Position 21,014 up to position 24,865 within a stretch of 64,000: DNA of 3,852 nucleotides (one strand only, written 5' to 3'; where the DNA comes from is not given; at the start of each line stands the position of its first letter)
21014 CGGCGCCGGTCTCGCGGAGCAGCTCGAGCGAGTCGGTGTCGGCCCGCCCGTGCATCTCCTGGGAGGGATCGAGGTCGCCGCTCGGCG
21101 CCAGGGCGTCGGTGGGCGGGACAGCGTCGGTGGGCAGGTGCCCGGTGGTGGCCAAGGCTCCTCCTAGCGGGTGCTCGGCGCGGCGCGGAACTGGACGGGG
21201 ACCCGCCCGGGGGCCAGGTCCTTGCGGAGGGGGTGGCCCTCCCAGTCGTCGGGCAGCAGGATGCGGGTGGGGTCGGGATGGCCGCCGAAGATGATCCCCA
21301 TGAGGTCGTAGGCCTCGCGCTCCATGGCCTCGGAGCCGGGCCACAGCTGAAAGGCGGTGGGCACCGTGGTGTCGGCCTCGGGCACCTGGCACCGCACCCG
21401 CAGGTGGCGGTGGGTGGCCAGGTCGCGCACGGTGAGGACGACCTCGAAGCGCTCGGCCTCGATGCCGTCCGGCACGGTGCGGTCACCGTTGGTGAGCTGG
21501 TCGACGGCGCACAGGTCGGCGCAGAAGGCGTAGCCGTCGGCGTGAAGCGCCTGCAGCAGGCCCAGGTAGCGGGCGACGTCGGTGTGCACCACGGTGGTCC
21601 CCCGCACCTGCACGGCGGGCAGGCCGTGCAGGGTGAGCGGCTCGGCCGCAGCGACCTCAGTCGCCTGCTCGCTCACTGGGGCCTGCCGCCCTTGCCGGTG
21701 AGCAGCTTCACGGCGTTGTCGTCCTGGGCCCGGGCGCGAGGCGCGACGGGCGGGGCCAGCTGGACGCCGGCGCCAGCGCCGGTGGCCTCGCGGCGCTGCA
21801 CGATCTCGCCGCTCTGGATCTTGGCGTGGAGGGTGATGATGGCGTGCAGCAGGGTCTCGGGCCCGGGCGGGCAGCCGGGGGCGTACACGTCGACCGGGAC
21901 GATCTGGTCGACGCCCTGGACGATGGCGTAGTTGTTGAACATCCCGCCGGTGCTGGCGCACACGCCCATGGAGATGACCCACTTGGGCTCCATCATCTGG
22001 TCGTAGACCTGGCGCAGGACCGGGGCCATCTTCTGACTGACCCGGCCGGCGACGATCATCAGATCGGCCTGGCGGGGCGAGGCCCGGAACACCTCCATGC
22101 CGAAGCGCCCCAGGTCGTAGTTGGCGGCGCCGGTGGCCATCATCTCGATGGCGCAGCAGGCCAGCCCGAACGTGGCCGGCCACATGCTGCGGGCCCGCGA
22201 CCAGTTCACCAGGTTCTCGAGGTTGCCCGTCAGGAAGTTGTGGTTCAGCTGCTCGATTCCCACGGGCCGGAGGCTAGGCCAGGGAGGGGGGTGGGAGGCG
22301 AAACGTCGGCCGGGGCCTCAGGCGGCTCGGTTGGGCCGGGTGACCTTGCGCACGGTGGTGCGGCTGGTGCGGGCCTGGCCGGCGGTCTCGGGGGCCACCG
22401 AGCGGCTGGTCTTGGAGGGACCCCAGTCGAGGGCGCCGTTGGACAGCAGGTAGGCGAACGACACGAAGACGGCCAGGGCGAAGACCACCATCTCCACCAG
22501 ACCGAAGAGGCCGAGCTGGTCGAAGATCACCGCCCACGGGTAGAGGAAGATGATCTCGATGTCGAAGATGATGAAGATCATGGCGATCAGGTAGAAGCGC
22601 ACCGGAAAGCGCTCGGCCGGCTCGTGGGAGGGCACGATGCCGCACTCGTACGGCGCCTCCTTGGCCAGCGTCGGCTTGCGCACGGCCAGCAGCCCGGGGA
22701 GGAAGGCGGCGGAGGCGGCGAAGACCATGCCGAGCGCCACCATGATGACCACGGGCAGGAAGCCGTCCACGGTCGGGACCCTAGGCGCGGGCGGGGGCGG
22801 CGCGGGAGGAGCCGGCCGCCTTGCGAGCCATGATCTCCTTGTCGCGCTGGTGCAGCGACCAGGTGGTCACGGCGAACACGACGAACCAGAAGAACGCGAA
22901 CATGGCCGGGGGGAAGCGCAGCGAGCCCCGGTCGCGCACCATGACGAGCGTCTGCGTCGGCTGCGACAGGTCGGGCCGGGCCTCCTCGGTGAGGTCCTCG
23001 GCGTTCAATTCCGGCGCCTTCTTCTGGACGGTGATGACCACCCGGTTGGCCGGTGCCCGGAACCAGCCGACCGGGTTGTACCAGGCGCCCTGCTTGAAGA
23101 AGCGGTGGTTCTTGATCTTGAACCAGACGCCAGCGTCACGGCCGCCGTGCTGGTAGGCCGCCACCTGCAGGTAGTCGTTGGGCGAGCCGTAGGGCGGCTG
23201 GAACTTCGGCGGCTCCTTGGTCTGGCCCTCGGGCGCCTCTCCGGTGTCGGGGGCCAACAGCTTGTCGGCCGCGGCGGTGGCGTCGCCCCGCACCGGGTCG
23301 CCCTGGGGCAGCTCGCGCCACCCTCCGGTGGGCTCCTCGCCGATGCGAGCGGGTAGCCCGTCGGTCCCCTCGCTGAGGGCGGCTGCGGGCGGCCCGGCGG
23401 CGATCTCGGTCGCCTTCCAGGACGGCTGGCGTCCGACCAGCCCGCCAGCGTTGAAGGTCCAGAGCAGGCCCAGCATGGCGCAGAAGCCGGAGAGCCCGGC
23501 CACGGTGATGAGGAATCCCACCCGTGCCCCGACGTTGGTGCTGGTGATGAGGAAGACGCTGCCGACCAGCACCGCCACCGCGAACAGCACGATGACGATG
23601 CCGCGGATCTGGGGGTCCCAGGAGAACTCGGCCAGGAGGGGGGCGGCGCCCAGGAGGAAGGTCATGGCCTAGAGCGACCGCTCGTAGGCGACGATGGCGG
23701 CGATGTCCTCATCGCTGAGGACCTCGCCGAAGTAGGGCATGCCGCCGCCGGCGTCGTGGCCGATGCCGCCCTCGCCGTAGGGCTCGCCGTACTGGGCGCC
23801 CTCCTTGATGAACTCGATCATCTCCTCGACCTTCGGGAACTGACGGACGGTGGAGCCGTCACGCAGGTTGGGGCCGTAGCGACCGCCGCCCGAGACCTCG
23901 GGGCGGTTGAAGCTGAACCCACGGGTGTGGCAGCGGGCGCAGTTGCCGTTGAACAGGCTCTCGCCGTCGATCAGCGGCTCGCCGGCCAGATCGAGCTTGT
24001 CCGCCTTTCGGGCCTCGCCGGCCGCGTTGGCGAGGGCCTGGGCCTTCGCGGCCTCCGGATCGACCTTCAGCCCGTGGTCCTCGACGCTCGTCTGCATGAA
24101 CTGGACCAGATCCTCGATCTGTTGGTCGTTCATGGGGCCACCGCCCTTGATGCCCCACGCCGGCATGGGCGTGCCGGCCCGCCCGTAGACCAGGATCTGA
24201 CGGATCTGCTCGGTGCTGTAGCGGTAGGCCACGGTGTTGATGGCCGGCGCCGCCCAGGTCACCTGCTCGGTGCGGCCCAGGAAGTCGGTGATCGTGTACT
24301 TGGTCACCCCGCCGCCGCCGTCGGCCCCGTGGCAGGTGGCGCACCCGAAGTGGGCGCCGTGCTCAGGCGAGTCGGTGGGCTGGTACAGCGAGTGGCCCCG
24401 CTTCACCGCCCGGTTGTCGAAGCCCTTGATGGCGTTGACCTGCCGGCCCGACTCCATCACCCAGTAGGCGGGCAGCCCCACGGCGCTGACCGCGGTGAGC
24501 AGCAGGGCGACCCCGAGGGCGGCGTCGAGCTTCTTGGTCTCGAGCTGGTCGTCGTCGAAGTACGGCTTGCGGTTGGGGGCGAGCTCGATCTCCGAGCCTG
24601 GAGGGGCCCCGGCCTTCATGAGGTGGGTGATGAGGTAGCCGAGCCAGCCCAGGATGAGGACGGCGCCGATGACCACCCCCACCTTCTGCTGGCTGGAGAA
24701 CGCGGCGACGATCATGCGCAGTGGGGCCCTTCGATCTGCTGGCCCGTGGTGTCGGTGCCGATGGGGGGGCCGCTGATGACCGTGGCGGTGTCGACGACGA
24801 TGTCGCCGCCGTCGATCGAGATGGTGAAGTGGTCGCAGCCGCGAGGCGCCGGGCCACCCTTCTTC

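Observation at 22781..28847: Split-cytochrome-b complex III cluster with a built-in 2x[4Fe-4S] ferredoxin and two unknown membrane proteins, fused head-to-tail to the nuo operon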

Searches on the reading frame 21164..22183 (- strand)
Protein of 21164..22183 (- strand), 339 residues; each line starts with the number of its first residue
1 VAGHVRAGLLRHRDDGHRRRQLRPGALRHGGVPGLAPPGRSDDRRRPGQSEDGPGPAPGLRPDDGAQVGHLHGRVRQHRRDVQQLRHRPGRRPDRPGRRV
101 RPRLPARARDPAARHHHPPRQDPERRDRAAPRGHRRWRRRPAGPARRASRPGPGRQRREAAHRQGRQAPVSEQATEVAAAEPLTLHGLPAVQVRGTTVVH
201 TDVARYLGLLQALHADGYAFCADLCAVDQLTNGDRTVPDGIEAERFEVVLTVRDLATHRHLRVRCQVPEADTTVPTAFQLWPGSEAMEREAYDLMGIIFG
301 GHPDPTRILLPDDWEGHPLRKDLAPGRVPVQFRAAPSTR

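Call 29: search_protein_families(library=pfam, proteins=[window:21164-22183:-], max_evalue=0.001)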
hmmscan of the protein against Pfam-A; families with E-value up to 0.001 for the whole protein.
window:21164-22183:- (339 aa): 1 family
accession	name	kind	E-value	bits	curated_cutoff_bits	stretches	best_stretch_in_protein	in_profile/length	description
PF00329.25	Complex1_30kDa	-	2e-32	112.8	22.5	1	201-323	3-118/124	Respiratory-chain NADH dehydrogenase, 30 Kd subunit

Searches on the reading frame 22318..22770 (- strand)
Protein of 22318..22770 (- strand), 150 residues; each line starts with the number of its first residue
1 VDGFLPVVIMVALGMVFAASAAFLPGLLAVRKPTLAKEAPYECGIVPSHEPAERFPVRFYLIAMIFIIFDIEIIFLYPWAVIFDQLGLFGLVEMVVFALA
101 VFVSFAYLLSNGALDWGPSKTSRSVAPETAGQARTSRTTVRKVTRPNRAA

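Call 4: search_protein_families(library=pfam, proteins=[window:22318-22770:-], max_evalue=0.01)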
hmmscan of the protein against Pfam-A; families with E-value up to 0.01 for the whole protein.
window:22318-22770:- (150 aa): 1 family
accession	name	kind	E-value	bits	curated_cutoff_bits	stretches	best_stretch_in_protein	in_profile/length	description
PF00507.24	Oxidored_q4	-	7.9e-33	113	23.3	1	22-116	5-99/99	NADH-ubiquinone/plastoquinone oxidoreductase, chain 3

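Call 5: search_protein_families(library=ncbifam, proteins=[window:22318-22770:-], max_evalue=0.01)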
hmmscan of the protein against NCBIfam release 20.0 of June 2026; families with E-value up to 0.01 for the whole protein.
window:22318-22770:- (150 aa): 6 families
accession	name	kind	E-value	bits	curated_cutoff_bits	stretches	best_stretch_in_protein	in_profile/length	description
NF005922.0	PRK07928.1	equivalog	8.3e-39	132.7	155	1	1-116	1-118/119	NADH-quinone oxidoreductase subunit A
NF005839.0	PRK07756.1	equivalog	7.8e-30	103.7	163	1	4-116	9-121/122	NADH-quinone oxidoreductase subunit A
NF006303.0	PRK08489.1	equivalog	4.3e-28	98.5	145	1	10-116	20-125/129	NAD(P)H-quinone oxidoreductase subunit 3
NF005022.0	PRK06432.1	equivalog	4.6e-11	42.9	164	1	39-116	72-149/151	NADH dehydrogenase subunit A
NF004727.0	PRK06073.1-2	equivalog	9.4e-06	25.8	101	1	1-104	1-100/120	NADH dehydrogenase subunit A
NF040915.1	CPBP_fam_MrtZ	exception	0.0067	15.8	325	1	6-90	32-115/275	myxosortase MrtZ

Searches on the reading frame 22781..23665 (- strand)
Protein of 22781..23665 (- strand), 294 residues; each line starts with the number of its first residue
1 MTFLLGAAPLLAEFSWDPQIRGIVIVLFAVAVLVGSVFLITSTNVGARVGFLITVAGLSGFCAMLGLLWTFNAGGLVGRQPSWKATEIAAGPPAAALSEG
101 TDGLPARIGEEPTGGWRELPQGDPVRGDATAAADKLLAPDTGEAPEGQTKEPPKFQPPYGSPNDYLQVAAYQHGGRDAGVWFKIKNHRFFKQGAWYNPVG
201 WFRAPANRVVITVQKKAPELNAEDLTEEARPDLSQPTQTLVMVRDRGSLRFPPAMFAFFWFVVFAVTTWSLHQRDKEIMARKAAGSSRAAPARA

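Call 4: search_protein_families(library=pfam, proteins=[window:22781-23665:-], max_evalue=0.01)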
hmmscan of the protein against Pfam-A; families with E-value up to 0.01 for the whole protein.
window:22781-23665:- (294 aa): 0 families

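Call 5: search_protein_families(library=ncbifam, proteins=[window:22781-23665:-], max_evalue=0.01)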
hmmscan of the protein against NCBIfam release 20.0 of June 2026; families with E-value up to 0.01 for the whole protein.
window:22781-23665:- (294 aa): 0 families

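Call 14: find_homologous_proteins(query=window:22781-23665:-)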
Query window:22781-23665:- (294 aa): 243 proteins with E <= 0.001 among 5066 candidates; the best 120 are listed.
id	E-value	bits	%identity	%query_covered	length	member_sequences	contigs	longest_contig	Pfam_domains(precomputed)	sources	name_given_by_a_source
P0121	5.1e-178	609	90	100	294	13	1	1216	-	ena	-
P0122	3.5e-170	583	87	100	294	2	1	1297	-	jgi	-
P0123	4.7e-162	556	83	99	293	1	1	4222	-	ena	-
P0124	8.7e-161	552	82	99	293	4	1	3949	-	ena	-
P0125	6.9e-160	549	81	99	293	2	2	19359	-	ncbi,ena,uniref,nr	ncbi:MAG: hypothetical protein AVDCRST_MAG76-2140 [uncultured Acidimicrobiales bacterium]|uniref:Unc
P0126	8.0e-160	549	82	99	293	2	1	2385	-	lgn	-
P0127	1.7e-159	548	81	100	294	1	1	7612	-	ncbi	ncbi:MAG: hypothetical protein WKF86_03225 [Acidimicrobiales bacterium]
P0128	4.7e-158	543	80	98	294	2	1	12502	-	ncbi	-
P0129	6.1e-158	543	81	96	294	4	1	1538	-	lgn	-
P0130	4.9e-157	540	80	99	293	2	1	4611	-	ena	-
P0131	6.8e-156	536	80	98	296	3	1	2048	-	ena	-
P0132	1.9e-155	535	79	100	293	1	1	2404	-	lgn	-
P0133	2.4e-155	534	79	99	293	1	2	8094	-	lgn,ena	-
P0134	5.2e-155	533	79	100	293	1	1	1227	-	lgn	-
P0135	1.0e-154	532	79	98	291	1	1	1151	-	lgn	-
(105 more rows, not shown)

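Call 38: predict_structure(alignment_id=A2)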
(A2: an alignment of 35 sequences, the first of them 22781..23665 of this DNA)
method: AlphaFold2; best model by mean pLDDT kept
length: 294 residues; sequences in the alignment: 35
mean_pLDDT: 77.9   pTM: 0.62
mean pLDDT of the five models: 77.9, 73.4, 73.4, 72.4, 69.7
residues with pLDDT >= 90: 62; 70-90: 143; 50-70: 81; < 50: 8
segments of 3 or more residues with pLDDT < 50: 1-4, 291-293
pLDDT, mean of each block of 10 residues (from residue 1): 54 61 58 61 71 84 84 68 88 86 89 90 90 87 74 83 91 75 72 64 78 91 82 91 79 85 90 82 63 49
secondary structure, 60 per line:
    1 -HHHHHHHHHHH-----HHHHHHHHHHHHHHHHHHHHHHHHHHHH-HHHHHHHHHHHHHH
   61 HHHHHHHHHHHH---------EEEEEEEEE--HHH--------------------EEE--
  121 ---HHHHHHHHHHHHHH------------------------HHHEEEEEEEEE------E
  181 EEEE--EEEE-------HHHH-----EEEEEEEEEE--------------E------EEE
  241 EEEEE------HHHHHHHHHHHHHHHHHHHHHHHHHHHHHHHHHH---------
elements in order: H2-12 H18-45 H47-72 E82-90 E116-118 H124-137 E165-173 E180-184 E187-190 H198-201 E207-216 E238-245 H252-285

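Call 41: fold_search(model_id=the predicted structure, library=pdb)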
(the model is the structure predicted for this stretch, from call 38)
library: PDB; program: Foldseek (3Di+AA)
matches with E <= 10: 319; with E <= 0.001: 0
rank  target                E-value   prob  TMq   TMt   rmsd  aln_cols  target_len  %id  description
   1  3h3q_A                1.1e-01  0.11  0.09  0.10  24.4       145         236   11  Crystal structure of the CERT START domain in complex with HPA-13 (released 2010-03-02)
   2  6n4v_A                2.1e-01  0.08  0.11  0.11  16.7       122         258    8  CryoEM structure of Leviviridae PP7 WT coat protein dimer capsid (PP7PP7-WT) (released 2019-04-03)
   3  5f8r_A                2.5e-01  0.06  0.08  0.06  18.7       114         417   11  Blood group antigen binding adhesin BabA of Helicobacter pylori strain S831 in complex with blood group H Lewis b hexa (released 2016-01-20)
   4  5f7y_A                2.6e-01  0.05  0.07  0.05  19.3       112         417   10  Blood group antigen binding adhesin BabA of Helicobacter pylori strain 17875 in complex with blood group A type-1 hexa (released 2016-01-20)
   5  5f8r_B                2.9e-01  0.06  0.09  0.07  18.3       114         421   12  Blood group antigen binding adhesin BabA of Helicobacter pylori strain S831 in complex with blood group H Lewis b hexa (released 2016-01-20)
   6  5f7n_B                3.3e-01  0.06  0.08  0.06  17.2       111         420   11  Blood group antigen binding adhesin BabA of Helicobacter pylori strain 17875 in complex with blood group A Lewis b pen (released 2016-01-20)
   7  5f9a_A                3.3e-01  0.06  0.09  0.07  17.2       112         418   12  Blood group antigen binding adhesin BabA of Helicobacter pylori strain P436 in complex with blood group H Lewis b hexa (released 2016-01-20)
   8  5f8q_A                3.5e-01  0.04  0.07  0.06  18.2       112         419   12  Blood group antigen binding adhesin BabA of Helicobacter pylori strain S831 in complex with Nanobody Nb-ER19 (released 2016-01-20)
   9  5f7n_A                3.9e-01  0.04  0.07  0.05  19.2       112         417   10  Blood group antigen binding adhesin BabA of Helicobacter pylori strain 17875 in complex with blood group A Lewis b pen (released 2016-01-20)
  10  7v1z_A                4.4e-01  0.06  0.09  0.07  19.0       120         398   12  human Serine beta-lactamase-like protein LACTB (released 2022-02-16)
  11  3h3q_B                4.4e-01  0.04  0.09  0.10  21.5       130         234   12  Crystal structure of the CERT START domain in complex with HPA-13 (released 2010-03-02)
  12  9oh5_A                4.7e-01  0.04  0.09  0.10  19.2       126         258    7  Cryo-EM structure of the assembled MS2 CPM58 VLP (released 2025-11-05)
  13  7v21_C                5.0e-01  0.09  0.09  0.07  18.1        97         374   12  human Serine beta-lactamase-like protein LACTB truncation variant (released 2022-02-16)
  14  8feh                  5.3e-01  0.07  0.09  0.10  16.0       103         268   11  CryoEM structure of bacteriophage Q-beta coat protein dimer with AYGG linker (released 2023-12-20)
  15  5f93_A                5.3e-01  0.05  0.09  0.07  15.6       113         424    9  Blood group antigen binding adhesin BabA of Helicobacter pylori strain A730 in complex with blood group H Lewis b hexa (released 2016-01-20)
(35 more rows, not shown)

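Call 79: search_solved_structures(query=A2, max_evalue=1)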
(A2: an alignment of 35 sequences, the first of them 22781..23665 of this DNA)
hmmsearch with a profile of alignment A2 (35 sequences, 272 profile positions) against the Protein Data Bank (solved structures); distinct sequences matched with E-value up to 1: 4.
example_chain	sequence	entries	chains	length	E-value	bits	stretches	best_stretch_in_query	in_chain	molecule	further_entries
8g52_A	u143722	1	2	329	0.15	14.6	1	67-180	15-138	TPR_REGION domain-containing protein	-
8ikl_R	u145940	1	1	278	0.72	12.3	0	23-68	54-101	Adhesion G protein-coupled receptor E5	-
5xe3_F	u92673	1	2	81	0.78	12.2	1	80-142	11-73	Probable antitoxin MazE4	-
7ydh_R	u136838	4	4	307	0.94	11.9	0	23-68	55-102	Adhesion G protein-coupled receptor E5 subunit beta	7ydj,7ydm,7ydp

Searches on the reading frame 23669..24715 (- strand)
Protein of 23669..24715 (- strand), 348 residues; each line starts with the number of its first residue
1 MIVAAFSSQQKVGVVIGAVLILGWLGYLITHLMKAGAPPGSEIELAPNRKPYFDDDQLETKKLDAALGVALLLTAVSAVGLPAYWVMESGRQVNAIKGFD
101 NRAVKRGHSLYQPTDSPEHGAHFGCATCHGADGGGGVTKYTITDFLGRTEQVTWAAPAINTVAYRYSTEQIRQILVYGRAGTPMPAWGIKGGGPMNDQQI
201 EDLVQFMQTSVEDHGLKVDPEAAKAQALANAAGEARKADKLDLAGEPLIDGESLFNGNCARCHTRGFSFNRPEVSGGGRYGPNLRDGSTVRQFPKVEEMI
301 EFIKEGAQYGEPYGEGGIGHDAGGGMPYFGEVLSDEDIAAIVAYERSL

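Call 4: search_protein_families(library=pfam, proteins=[window:23669-24715:-], max_evalue=0.01)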
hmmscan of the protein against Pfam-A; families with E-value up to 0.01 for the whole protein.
window:23669-24715:- (348 aa): 4 families
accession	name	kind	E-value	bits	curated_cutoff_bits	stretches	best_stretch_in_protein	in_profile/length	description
PF13442.11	Cytochrome_CBB3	-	9.7e-19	67.9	27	2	250-344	5-67/68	Cytochrome C oxidase, cbb3-type, subunit III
PF00034.26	Cytochrom_C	-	1.4e-17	65.2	21.3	2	124-209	11-88/90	Cytochrome c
PF14495.11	Cytochrom_C550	-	0.00013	22.1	27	1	237-309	15-82/136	Cytochrome c-550 domain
PF09086.16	DUF1924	-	0.00057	20.6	22.5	1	99-132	3-36/96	Domain of unknown function (DUF1924)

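Call 5: search_protein_families(library=ncbifam, proteins=[window:23669-24715:-], max_evalue=0.01)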
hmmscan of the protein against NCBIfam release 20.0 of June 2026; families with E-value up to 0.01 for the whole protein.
window:23669-24715:- (348 aa): 10 families
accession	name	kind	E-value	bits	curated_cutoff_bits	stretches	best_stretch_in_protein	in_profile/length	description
TIGR00782.1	ccoP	equivalog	3.4e-08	33.1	179.95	1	250-347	109-191/285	cytochrome-c oxidase, cbb3-type subunit III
NF045773.1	cytochro_C550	exception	4.2e-08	33.1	125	0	155-187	72-102/118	cytochrome c550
TIGR04485.1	thiosulf_SoxX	equivalog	6e-08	33.3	61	0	156-209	22-77/78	sulfur oxidation c-type cytochrome SoxX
NF050122.1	bc1_QcrC_actin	exception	1e-06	28.3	200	0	231-286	118-171/253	cytochrome bc1 complex diheme cytochrome c subunit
NF045774.1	cytochro_C551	exception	1.4e-06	28.2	118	0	155-190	62-95/110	cytochrome c551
TIGR04494.1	c550_PedF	equivalog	3.1e-06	27.1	122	1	208-344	11-126/133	cytochrome c-550 PedF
NF011054.0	PRK14486.1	equivalog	3.9e-06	26.6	447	1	246-347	213-289/294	putative bifunctional cbb3-type cytochrome c oxidase subunit II/cytochrome c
NF045930.1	Cytc6PetJCyano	equivalog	1.2e-05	25.2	135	0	248-266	28-46/110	cytochrome c6 PetJ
TIGR03045.1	PS_II_C550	equivalog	0.00012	21.8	177.75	1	234-309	37-107/159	photosystem II cytochrome c-550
TIGR03046.1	PS_II_psbV2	equivalog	0.0067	16.1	148.35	0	241-275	50-84/157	photosystem II cytochrome PsbV2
